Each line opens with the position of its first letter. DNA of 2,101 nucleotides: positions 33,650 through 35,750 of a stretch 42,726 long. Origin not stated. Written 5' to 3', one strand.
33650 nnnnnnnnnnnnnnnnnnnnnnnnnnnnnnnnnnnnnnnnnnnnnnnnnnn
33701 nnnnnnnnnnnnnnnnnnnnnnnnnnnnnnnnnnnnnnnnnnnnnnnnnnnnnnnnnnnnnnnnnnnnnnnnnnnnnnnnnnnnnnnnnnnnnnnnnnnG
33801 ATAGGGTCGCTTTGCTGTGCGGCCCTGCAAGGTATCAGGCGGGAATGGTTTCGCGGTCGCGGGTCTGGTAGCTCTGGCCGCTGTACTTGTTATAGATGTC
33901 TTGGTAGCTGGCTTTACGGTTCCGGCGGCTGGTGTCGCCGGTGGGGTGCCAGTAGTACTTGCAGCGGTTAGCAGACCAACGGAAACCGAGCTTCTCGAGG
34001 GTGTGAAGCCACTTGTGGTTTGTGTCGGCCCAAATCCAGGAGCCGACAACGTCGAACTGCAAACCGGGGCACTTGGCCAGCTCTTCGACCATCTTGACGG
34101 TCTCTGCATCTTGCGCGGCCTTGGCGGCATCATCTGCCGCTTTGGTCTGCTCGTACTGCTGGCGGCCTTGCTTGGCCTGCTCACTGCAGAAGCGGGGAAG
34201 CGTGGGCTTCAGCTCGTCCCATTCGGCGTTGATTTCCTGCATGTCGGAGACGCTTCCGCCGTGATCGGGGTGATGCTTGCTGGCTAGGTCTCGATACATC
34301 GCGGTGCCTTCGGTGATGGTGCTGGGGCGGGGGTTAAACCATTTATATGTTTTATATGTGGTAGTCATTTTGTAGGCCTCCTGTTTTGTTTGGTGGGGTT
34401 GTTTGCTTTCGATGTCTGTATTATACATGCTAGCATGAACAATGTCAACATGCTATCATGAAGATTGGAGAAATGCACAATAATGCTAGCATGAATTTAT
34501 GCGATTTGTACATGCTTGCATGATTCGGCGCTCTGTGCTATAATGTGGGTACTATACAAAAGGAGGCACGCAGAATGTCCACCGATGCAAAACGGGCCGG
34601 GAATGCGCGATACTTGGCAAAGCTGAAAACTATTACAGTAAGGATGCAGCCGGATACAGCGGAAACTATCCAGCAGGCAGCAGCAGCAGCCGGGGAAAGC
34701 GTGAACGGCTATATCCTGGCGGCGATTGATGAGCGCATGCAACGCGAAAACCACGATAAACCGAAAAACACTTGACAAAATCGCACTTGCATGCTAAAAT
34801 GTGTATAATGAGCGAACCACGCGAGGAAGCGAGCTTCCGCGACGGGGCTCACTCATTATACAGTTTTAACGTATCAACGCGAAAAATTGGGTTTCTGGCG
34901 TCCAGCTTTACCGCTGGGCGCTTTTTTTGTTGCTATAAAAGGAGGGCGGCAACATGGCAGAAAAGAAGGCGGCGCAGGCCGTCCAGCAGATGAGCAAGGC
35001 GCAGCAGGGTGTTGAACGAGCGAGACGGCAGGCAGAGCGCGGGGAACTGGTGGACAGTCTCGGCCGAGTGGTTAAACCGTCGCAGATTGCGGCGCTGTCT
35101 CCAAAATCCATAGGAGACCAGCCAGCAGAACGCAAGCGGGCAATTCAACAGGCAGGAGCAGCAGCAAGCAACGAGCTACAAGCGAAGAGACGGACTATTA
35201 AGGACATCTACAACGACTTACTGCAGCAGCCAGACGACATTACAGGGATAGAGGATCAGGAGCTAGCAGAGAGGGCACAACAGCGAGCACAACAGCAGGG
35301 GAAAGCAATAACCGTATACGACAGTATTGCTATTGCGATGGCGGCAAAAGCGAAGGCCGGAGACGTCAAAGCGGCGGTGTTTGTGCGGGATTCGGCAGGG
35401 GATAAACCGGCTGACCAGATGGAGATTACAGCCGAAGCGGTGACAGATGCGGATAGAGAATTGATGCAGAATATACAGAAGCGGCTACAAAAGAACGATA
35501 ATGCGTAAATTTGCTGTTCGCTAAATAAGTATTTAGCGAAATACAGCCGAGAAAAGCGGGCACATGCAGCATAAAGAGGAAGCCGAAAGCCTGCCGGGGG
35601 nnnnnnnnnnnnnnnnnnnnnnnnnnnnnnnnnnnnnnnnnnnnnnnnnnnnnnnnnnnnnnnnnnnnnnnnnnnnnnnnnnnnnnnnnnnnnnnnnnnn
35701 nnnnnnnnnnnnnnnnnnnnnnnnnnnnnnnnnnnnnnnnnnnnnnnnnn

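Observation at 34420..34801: Five copies of the palindrome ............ over three promoters beside an RHH gene: a second (immI-like) immunity node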

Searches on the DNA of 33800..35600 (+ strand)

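Call 11: search_dna_similar(query=window:33800-35600:+, collection=phages, mode=distant, max_rows=20)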
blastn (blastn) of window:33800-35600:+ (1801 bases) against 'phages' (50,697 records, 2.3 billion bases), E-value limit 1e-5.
No match.

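Call 20: search_rna_families(source=window, start=34380, end=35000, threshold=evalue, max_evalue=10)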
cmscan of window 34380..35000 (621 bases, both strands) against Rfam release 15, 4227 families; matches with E-value up to 10: 10.
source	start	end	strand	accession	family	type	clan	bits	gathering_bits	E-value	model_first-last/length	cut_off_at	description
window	34804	34933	+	RF04312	trpB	Cis-reg;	-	23.5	59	0.68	1-107/107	no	trpB ncRNA motif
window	34610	34634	+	RF02931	Bacilli-1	Gene; sRNA;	-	19.1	55.6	0.094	1-65/65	no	Bacilli-1 RNA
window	34791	34872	-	RF04070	MIR6440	Gene; miRNA;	-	18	95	1.3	1-108/108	no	MIR6440 microRNA precursor family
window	34413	34501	-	RF01094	RF_site6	Cis-reg; frameshift_element;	-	17.3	90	8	1-118/118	no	Polymerase ribosomal frameshift site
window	34892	34968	+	RF02965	CyVA-1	Gene; sRNA;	-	16.7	41.4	0.86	1-77/77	no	CyVA-1 RNA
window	34862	34928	+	RF02630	Hrs12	Gene; sRNA;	-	16.4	70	6.9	1-87/87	no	Hfq-regulated sRNA 12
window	34861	34929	+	RF02871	ncS54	Gene; sRNA;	-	16.1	43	0.7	1-79/79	no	Burkholderia sRNA 54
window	34896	34974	+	RF04268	mir-512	Gene; miRNA;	-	15.8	94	4.4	1-84/84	no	mir-512 microRNA precursor family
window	34828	34933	+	RF00489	ctRNA_p42d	Gene; antisense;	-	13.7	50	9.3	1-46/46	no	ctRNA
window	34902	34966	+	RF01493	rli37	Gene; sRNA;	-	13.4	90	4.1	1-247/247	no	Listeria sRNA rli37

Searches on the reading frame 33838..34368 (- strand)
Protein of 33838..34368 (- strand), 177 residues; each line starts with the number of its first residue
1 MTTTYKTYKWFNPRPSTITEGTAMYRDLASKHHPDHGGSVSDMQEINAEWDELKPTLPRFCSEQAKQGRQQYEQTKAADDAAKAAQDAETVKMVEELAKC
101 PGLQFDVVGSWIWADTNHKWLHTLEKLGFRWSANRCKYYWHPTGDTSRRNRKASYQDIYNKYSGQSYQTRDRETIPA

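Call 9: search_protein_families(library=pfam, max_evalue=0.1, proteins=[window:33838-34368:-])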
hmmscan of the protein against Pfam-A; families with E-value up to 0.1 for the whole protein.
window:33838-34368:- (177 aa): 1 family
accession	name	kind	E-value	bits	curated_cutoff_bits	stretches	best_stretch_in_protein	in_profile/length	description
PF00226.36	DnaJ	-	0.037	14.6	27.8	0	23-47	19-47/63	DnaJ domain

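Call 10: search_protein_families(library=phrogs, max_evalue=0.01, proteins=[window:33838-34368:-])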
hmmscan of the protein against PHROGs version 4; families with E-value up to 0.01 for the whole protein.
window:33838-34368:- (177 aa): 3 families
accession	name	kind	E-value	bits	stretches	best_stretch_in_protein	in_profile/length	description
phrog_15863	-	unknown function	1.5e-17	65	1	5-169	144-300/312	-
phrog_13942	-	unknown function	1.7e-06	28.6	1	22-74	33-87/336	-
phrog_9210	-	unknown function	0.0043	17.7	1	22-53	167-199/204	-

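Call 29: search_solved_structures(query=window:33838-34368:-, max_evalue=1, show_alignments=2)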
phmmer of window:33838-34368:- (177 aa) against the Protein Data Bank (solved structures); distinct sequences matched with E-value up to 1: 2.
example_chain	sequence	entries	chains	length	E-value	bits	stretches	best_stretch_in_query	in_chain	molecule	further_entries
1faf_A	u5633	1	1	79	0.23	14.5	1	25-55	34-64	LARGE T ANTIGEN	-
8fxs_A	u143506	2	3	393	0.31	14.1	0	85-165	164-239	Transforming growth factor beta-2 proprotein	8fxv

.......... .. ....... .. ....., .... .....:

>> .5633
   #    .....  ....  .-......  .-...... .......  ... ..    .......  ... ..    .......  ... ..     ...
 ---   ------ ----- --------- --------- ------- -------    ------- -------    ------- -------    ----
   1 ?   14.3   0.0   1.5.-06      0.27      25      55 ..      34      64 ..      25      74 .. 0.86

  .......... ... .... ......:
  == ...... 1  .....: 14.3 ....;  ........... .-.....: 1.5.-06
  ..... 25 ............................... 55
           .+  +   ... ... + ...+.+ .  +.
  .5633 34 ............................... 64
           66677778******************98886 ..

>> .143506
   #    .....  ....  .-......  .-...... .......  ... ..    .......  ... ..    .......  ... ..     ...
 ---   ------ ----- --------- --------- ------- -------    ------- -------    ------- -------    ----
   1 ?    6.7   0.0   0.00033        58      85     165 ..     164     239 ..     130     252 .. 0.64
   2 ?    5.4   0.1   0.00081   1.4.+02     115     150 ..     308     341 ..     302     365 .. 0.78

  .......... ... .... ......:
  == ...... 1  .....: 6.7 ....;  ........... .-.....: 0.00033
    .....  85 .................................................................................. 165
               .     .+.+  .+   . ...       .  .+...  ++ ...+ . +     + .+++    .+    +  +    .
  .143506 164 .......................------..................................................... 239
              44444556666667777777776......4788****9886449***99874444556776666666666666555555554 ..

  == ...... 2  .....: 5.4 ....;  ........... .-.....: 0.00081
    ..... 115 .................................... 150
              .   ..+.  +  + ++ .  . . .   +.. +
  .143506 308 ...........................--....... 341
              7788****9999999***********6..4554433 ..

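Call 40: search_protein_families(library=ncbifam, max_evalue=0.05, proteins=[window:33838-34368:-])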
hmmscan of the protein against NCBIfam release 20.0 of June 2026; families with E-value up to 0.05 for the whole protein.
window:33838-34368:- (177 aa): 0 families

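Call 41: search_protein_families(library=padloc, max_evalue=0.01, proteins=[window:33838-34368:-])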
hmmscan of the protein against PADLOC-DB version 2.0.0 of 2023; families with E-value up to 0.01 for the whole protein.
window:33838-34368:- (177 aa): 0 families

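Call 56: find_homologous_proteins(query=window:33838-34368:-, max_evalue=0.001)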
Query window:33838-34368:- (177 aa): 62 proteins with E <= 0.001 among 95 candidates.
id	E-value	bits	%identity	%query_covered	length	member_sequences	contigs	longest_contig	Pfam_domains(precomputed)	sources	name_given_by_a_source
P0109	5.4e-111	386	92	100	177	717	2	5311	-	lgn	-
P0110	2.7e-110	384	92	100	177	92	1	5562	-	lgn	-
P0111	3.1e-103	361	91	97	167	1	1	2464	-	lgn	-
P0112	7.1e-103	360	88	100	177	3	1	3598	-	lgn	-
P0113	1.0e-101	356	85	100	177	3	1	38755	-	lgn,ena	-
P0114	2.1e-100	352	84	100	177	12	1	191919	-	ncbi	-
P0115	5.9e-100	351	84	100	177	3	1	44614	-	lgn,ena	-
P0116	3.6e-99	348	83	100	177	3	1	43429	-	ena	-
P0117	4.6e-99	348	84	100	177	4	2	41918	-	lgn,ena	-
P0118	4.9e-99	348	83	100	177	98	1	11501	-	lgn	-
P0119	5.8e-99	347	84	100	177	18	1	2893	-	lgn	-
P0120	1.1e-98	346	85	100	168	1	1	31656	-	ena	-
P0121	3.3e-98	345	82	100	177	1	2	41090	-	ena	-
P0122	8.8e-98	343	82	100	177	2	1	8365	-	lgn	-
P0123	1.5e-95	336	84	100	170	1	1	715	-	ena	-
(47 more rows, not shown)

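Call 65: predict_structure(alignment_id=A5)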
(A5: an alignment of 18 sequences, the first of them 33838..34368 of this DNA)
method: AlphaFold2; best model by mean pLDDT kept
length: 177 residues; sequences in the alignment: 18
mean_pLDDT: 78.0   pTM: 0.56
mean pLDDT of the five models: 78.0, 76.6, 76.1, 75.3, 73.6
residues with pLDDT >= 90: 7; 70-90: 147; 50-70: 10; < 50: 13
segments of 3 or more residues with pLDDT < 50: 1-5, 171-177
pLDDT, mean of each block of 10 residues (from residue 1): 56 81 88 83 88 83 74 74 78 84 84 85 89 88 68 78 72 43
secondary structure, 60 per line:
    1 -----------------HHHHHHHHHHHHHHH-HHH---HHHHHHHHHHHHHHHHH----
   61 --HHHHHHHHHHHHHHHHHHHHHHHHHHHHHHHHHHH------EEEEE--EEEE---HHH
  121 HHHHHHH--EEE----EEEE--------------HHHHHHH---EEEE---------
elements in order: H18-32 H40-56 H63-97 E104-108 E111-114 H118-127 E130-132 E137-140 H155-161 E165-168

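Call 69: fold_search(model_id=the predicted structure, library=pdb)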
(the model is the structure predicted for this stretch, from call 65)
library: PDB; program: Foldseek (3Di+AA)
matches with E <= 10: 102; with E <= 0.001: 0
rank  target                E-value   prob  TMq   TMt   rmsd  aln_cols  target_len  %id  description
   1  2guz_A                2.7e-01  0.99  0.22  0.53   1.1        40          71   30  Structure of the Tim14-Tim16 complex of the mitochondrial protein import motor (released 2006-10-03)
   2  2och                  6.1e-01  0.82  0.20  0.51   5.5        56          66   23  J-domain of dnj-12 from Caenorhabditis elegans (released 2007-01-23)
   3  2lo1_MODEL_1_A        7.4e-01  0.90  0.24  0.54   2.1        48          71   29  NMR structure of the protein BC008182, a DNAJ-like domain from Homo sapiens (released 2012-02-15)
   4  6qj6_E                7.9e-01  0.20  0.25  0.19   7.4        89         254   11  The structure of Trehalose-6-phosphatase from Burkholderia pseudomallei (released 2020-01-15)
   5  1faf_MODEL_1_A        8.5e-01  0.90  0.23  0.49   1.8        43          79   30  NMR STRUCTURE OF THE N-TERMINAL J DOMAIN OF MURINE POLYOMAVIRUS T ANTIGENS. (released 2000-11-22)
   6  8iuf_E6               1.1e+00  0.30  0.24  0.13  13.1       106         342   20  Cryo-EM structure of Euglena gracilis super-complex I+III2+IV, composite (released 2024-02-28)
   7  6xbw_a                1.1e+00  0.06  0.20  0.07  14.6       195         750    9  Cryo-EM structure of V-ATPase from bovine brain, state 1 (released 2020-08-19)
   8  6m0s_A                1.1e+00  0.04  0.19  0.06  16.2       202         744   12  3.6A Yeast Vo state3 prime (released 2020-11-04)
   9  2m6y_MODEL_1_A        1.2e+00  0.57  0.23  0.47   3.3        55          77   25  The solution structure of the J-domain of human DnaJA1 (released 2013-06-26)
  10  5nro_B                1.2e+00  0.75  0.24  0.61   2.7        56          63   21  Structure of full-length DnaK with bound J-domain (released 2018-01-17)
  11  1fym_B                1.3e+00  0.09  0.13  0.25   4.1        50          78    8  SERENDIPITOUS CRYSTAL STRUCTURE CONTAINING THE HEAT SHOCK TRANSCRIPTION FACTOR'S DNA BINDING DOMAIN AND COGNATE DNA IN (released 2001-09-28)
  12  7yji                  2.1e+00  0.05  0.17  0.14  19.2       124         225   11  Crystal structure of Lpg1083 from Legionella pneumophila (released 2023-06-28)
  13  2ctw_MODEL_1_A        2.4e+00  0.41  0.19  0.30   2.5        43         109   28  Solution structure of J-domain from mouse DnaJ subfamily C menber 5 (released 2005-11-24)
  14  8upm_A                2.4e+00  0.02  0.14  0.06  19.2       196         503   10  Pfr state of Stigmatella aurantiaca bacteriophytochrome 2 (released 2024-09-25)
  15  6xyd_D                2.7e+00  0.10  0.18  0.30   8.2        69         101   12  Crystal structure of Q4D6Q6, a conserved kinetoplastid-specific protein from Trypanosoma cruzi (released 2020-06-10)
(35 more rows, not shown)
